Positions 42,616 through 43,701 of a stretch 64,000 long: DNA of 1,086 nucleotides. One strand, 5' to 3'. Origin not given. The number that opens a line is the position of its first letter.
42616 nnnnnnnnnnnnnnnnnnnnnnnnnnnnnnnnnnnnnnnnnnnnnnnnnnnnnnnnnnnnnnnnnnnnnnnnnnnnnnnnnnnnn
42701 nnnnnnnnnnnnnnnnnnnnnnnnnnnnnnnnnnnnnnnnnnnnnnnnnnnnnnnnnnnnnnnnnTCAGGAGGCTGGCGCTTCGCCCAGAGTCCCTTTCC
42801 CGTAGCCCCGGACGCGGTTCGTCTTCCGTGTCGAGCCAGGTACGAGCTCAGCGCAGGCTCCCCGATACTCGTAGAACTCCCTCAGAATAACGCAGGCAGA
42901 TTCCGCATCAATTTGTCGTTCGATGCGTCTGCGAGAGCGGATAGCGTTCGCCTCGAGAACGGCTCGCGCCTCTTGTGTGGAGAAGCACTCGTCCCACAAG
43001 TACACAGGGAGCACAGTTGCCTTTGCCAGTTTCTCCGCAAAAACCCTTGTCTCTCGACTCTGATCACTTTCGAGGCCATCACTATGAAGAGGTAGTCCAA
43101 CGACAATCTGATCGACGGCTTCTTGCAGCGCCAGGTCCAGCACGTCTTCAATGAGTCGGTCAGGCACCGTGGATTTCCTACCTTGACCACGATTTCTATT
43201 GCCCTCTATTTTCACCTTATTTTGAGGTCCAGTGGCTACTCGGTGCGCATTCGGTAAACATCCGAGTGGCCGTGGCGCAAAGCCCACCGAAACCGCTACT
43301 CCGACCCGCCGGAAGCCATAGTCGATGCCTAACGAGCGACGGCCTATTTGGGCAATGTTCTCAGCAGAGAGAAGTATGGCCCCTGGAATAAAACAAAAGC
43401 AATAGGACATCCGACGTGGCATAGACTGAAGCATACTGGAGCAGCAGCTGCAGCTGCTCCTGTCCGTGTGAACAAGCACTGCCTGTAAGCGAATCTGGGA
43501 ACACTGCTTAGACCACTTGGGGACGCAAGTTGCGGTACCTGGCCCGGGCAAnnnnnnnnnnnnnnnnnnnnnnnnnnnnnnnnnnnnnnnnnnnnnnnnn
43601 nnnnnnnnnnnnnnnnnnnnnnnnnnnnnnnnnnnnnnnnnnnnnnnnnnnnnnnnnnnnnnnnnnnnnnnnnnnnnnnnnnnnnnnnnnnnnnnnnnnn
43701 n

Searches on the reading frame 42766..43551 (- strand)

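Call 72: search_protein_families(library=pfam, proteins=[window:42766-43551:-], max_evalue=0.001)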
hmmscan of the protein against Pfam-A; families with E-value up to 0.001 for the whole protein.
window:42766-43551:- (261 aa): 1 family
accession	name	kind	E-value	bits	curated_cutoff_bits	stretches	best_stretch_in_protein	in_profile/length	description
PF03652.20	RuvX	-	3.7e-25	89.3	29.2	1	131-227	37-132/134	Holliday junction resolvase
